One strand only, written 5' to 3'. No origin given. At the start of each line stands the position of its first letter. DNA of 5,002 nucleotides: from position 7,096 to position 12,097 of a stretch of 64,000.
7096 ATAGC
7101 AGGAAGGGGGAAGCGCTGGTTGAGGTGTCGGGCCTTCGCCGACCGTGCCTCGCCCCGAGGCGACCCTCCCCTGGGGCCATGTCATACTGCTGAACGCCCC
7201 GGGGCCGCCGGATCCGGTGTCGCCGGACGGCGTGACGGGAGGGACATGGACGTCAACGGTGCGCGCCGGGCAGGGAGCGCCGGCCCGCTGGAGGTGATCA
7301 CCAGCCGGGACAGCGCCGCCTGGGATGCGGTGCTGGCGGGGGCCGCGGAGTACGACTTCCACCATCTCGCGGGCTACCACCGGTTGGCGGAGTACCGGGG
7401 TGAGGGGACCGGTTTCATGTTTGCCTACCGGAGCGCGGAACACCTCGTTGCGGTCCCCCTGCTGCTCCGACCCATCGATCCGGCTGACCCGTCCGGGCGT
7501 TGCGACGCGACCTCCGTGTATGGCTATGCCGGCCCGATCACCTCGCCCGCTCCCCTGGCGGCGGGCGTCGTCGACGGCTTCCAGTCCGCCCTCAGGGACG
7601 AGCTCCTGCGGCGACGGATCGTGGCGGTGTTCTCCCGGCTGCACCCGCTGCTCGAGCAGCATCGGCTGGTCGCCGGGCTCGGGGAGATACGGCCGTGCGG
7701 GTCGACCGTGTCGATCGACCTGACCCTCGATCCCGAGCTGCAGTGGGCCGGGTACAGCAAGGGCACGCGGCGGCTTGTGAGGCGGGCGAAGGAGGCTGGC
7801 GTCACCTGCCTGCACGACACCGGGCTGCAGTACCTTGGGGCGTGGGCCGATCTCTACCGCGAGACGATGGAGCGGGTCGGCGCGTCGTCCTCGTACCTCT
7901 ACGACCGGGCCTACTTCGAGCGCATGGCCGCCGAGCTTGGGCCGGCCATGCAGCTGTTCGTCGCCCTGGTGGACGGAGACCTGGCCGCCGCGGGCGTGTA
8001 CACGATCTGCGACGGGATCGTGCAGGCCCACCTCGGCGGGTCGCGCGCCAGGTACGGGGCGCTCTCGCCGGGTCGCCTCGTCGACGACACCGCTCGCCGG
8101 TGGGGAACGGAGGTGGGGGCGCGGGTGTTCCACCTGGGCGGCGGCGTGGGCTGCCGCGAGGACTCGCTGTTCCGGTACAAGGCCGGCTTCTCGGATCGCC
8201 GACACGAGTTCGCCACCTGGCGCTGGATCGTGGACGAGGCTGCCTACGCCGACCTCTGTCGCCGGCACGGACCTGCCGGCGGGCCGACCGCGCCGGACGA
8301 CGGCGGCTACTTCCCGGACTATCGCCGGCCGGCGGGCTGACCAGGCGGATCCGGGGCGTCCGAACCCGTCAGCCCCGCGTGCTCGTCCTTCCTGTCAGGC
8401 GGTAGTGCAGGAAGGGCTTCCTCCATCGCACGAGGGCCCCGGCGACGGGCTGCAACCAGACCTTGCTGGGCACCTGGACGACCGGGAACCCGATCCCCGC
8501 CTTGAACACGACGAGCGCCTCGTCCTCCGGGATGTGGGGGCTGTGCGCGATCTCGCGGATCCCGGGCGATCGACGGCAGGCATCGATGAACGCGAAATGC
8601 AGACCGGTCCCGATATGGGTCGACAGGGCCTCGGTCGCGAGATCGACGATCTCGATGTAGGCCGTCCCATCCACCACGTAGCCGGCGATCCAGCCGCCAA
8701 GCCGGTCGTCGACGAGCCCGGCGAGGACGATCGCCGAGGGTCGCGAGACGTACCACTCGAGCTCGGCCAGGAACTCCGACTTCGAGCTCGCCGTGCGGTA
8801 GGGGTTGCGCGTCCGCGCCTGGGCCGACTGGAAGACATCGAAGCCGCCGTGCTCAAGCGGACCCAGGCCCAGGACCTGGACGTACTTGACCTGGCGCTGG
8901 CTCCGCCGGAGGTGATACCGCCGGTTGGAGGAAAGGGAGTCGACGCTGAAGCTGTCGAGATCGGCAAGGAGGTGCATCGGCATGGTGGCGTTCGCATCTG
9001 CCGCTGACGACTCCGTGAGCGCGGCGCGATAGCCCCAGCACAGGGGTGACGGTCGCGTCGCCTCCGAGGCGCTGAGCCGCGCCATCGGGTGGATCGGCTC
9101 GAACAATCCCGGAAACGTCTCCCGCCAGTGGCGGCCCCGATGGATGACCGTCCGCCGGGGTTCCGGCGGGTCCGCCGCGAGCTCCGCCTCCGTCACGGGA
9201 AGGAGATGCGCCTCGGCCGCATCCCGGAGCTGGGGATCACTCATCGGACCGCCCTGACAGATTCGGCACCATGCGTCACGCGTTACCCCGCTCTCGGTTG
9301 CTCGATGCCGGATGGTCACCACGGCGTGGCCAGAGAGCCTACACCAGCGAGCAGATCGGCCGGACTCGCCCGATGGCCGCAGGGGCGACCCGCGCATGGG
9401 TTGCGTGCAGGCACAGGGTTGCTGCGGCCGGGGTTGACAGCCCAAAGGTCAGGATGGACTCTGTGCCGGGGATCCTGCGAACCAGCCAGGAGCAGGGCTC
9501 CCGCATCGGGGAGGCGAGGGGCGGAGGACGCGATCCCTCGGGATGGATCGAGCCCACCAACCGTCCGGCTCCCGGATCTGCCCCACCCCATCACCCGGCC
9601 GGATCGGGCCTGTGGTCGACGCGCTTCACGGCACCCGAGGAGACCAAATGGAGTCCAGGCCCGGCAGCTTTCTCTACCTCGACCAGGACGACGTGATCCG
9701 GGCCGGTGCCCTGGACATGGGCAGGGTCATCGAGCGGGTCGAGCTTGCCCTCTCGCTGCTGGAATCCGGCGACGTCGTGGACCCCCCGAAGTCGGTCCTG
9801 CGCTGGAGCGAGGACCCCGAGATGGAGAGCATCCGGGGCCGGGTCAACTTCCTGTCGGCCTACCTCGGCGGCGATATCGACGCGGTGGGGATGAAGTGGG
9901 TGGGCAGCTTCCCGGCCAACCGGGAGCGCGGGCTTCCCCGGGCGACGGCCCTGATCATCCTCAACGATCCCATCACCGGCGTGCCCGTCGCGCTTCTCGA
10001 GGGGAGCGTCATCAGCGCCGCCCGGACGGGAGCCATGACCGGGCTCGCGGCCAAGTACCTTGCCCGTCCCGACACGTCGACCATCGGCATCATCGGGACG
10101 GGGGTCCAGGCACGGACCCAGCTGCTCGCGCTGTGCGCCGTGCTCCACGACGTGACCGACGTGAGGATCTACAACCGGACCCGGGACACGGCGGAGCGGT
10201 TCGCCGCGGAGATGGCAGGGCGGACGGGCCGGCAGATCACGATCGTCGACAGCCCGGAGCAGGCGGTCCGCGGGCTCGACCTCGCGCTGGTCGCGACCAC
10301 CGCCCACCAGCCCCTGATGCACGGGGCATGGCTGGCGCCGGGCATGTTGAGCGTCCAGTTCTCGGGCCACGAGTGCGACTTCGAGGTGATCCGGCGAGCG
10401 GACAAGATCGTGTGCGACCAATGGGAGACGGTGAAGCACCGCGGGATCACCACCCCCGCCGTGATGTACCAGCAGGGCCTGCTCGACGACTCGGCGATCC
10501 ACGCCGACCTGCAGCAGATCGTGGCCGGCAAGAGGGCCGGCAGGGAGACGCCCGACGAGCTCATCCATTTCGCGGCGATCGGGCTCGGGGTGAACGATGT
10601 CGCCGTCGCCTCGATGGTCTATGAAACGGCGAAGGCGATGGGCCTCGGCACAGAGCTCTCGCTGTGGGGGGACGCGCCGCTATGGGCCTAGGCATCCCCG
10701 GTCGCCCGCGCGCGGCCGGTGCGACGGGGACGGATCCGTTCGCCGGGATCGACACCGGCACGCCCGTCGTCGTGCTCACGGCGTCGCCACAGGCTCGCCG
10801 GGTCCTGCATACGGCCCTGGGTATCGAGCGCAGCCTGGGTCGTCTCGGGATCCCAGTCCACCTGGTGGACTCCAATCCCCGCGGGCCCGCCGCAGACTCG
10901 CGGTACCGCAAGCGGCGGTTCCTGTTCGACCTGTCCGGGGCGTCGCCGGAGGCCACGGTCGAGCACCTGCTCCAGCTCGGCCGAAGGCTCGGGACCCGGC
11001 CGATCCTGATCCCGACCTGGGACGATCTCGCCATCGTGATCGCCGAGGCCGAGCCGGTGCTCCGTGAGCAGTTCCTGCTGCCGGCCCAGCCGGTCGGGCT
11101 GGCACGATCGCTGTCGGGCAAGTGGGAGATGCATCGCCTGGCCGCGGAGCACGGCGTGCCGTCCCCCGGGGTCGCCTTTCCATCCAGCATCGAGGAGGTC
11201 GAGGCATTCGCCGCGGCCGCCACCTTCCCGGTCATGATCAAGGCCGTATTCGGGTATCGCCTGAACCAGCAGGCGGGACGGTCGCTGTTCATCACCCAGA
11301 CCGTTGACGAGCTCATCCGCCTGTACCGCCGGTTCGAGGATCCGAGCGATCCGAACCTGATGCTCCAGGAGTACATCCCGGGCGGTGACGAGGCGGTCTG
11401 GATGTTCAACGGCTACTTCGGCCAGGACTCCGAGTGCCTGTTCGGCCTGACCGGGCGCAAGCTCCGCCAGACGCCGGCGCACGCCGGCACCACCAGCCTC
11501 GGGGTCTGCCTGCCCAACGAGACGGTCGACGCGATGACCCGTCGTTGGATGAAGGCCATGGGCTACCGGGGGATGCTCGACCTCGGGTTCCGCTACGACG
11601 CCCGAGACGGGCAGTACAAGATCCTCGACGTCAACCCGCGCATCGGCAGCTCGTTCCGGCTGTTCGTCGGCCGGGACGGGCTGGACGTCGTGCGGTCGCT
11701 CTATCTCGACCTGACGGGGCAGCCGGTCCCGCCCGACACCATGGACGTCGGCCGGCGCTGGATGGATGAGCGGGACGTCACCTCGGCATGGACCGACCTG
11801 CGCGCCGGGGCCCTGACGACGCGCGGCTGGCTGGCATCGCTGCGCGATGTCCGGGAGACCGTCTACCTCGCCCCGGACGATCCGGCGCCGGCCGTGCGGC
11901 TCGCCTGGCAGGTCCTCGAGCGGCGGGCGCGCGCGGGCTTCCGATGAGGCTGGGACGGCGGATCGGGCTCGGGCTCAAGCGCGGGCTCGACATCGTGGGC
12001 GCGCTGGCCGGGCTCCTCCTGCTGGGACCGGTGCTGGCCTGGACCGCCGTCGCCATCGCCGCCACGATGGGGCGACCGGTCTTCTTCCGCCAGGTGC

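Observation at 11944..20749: Acyl-carrier / amidotransferase cassette inserted into a bacillosamine-type amino-sugar module: candidate undescribed N-acyl sugar decoration pathway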

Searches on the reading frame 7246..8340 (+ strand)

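Call 9: search_protein_families(library=pfam, proteins=[window:7246-8340:+], max_evalue=0.001)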
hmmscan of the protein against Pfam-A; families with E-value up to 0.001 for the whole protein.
window:7246-8340:+ (364 aa): 2 families
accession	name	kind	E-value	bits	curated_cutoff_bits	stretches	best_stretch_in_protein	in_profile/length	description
PF13480.13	Acetyltransf_6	-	6.9e-10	39.7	22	1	172-301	5-138/143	Acetyltransferase (GNAT) domain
PF02388.22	FemAB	-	2.4e-05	23.8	24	1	162-243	162-239/406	FemAB family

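Call 28: search_protein_families(library=ncbifam, proteins=[window:7246-8340:+], max_evalue=0.00001)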
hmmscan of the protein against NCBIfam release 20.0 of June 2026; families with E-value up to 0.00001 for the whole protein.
window:7246-8340:+ (364 aa): 0 families

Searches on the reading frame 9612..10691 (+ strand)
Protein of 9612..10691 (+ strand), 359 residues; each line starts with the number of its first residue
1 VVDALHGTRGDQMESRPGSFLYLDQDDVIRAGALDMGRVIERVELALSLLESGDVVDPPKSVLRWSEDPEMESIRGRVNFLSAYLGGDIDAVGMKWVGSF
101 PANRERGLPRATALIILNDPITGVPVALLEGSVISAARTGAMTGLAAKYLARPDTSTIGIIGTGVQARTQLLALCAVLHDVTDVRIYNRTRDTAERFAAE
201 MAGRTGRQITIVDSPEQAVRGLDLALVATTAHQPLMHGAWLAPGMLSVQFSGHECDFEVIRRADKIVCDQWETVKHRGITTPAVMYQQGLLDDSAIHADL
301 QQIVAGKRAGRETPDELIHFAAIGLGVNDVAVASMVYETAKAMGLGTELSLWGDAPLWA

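Call 9: search_protein_families(library=pfam, proteins=[window:9612-10691:+], max_evalue=0.001)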
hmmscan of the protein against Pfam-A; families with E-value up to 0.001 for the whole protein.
window:9612-10691:+ (359 aa): 2 families
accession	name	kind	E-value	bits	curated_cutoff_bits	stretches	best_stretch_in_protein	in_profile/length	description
PF02423.21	OCD_Mu_crystall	-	1.3e-65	221.9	24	1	36-342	17-312/314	Ornithine cyclodeaminase/mu-crystallin family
PF01488.26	Shikimate_DH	-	4.5e-07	30.5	24.3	1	145-242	2-96/138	Shikimate / quinate 5-dehydrogenase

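Call 28: search_protein_families(library=ncbifam, proteins=[window:9612-10691:+], max_evalue=0.00001)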
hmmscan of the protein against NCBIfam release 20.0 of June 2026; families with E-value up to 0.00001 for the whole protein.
window:9612-10691:+ (359 aa): 13 families
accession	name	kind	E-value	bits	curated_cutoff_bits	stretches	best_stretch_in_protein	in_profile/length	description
TIGR03944.1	dehyd_SbnB_fam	equivalog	2.8e-79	266.5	326.9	1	20-350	1-325/327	2,3-diaminopropionate biosynthesis protein SbnB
TIGR02371.1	ala_DH_arch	equivalog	1.1e-64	218.6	409.15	1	21-351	3-324/325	alanine dehydrogenase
NF006379.0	PRK08618.1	equivalog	2.7e-59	201.1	417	1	22-350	3-325/326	ornithine cyclodeaminase family protein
NF004848.0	PRK06199.1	subfamily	2.8e-58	197.8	362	1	19-354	8-375/379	tyramine oxidase subunit B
TIGR02992.1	ectoine_eutC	equivalog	2e-46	158.6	471.65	1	26-347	7-323/326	ectoine utilization protein EutC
NF006141.0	PRK08291.1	equivalog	3.1e-46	157.9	408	1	25-349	9-328/330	cyclodeaminase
NF004793.0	PRK06141.1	equivalog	4.2e-45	154.1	322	1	90-341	60-312/314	bifunctional Delta(1)-pyrroline-2-carboxylate/Delta(1)-piperideine-2-carboxylate reductase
NF005762.1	PRK07589.1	equivalog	2.3e-30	105.7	350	1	89-352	62-321/334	ornithine cyclodeaminase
NF045643.1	ImmsucRedBhcD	equivalog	1.3e-28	100.3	500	1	90-350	62-320/321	iminosuccinate reductase BhcD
NF005296.0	PRK06823.1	equivalog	5.4e-28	97.9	438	1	72-340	45-313/315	ornithine cyclodeaminase family protein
NF005603.0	PRK07340.1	equivalog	1.2e-23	83.8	266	1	92-240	64-209/307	delta(1)-pyrroline-2-carboxylate reductase family protein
NF045512.1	PyrPipCarbRedLhpI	equivalog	2.6e-17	62.9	400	1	34-237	12-201/298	bifunctional Delta(1)-pyrroline-2-carboxylate/Delta(1)-piperideine-2-carboxylate reductase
NF005011.0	PRK06407.1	subfamily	2e-16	60.1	337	1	124-274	88-241/302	ornithine cyclodeaminase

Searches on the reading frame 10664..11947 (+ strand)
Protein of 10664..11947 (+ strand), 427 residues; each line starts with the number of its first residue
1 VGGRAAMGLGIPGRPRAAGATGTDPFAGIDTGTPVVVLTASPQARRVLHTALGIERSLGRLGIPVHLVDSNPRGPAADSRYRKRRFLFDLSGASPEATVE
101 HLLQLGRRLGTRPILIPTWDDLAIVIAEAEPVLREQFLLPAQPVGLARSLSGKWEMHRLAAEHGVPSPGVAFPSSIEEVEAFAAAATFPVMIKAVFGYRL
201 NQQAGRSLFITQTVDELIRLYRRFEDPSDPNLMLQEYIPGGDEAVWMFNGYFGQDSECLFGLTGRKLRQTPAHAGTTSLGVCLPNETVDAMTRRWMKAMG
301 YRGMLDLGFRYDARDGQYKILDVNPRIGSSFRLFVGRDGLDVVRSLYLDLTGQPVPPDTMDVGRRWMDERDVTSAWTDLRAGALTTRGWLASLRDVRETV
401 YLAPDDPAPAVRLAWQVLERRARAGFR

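Call 6: search_protein_families(library=pfam, proteins=[window:10664-11947:+], max_evalue=0.01)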
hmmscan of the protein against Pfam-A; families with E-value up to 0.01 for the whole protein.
window:10664-11947:+ (427 aa): 1 family
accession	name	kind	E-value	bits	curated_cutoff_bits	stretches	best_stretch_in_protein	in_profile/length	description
PF02786.22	CPSase_L_D2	-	6.1e-06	26.3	19.8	0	293-343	146-196/211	Carbamoyl-phosphate synthase L chain, ATP binding domain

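Call 7: search_protein_families(library=ncbifam, proteins=[window:10664-11947:+], max_evalue=0.01)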
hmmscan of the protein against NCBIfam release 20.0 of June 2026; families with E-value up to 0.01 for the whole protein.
window:10664-11947:+ (427 aa): 11 families
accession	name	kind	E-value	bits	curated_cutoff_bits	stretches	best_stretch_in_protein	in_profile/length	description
NF009406.0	PRK12767.1-5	equivalog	1.2e-09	37.7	271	1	152-333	113-277/327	carbamoyl phosphate synthase-like protein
NF009402.0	PRK12767.1-1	equivalog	1.8e-07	30.3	218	1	90-347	53-299/329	carbamoyl phosphate synthase-like protein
NF009405.0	PRK12767.1-4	equivalog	7.7e-07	28.4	390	1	96-333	56-272/320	carbamoyl phosphate synthase-like protein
NF002563.0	PRK02186.1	subfamily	1.9e-06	26.4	625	1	139-327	94-277/890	argininosuccinate lyase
NF005315.0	PRK06849.1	equivalog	7.1e-05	22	406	0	50-206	16-170/389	hypothetical protein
NF009404.0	PRK12767.1-3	equivalog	0.00021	20.3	316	1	146-347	105-303/344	carbamoyl phosphate synthase-like protein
NF009554.0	PRK12999.1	equivalog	0.00024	19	965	1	149-217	116-181/1147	pyruvate carboxylase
NF009471.0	PRK12833.1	equivalog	0.00084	18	686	0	148-197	114-165/467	acetyl-CoA carboxylase biotin carboxylase subunit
TIGR00768.1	rimK_fam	subfamily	0.0012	18.3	143.4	1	152-238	87-170/276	RimK family alpha-L-glutamate ligase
TIGR01369.1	CPSaseII_lrg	equivalog_domain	0.0012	16.5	1027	1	158-344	675-858/1052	carbamoyl-phosphate synthase (glutamine-hydrolyzing) large subunit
TIGR01235.1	pyruv_carbox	equivalog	0.0045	14.5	1114.45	0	148-217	111-177/1143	pyruvate carboxylase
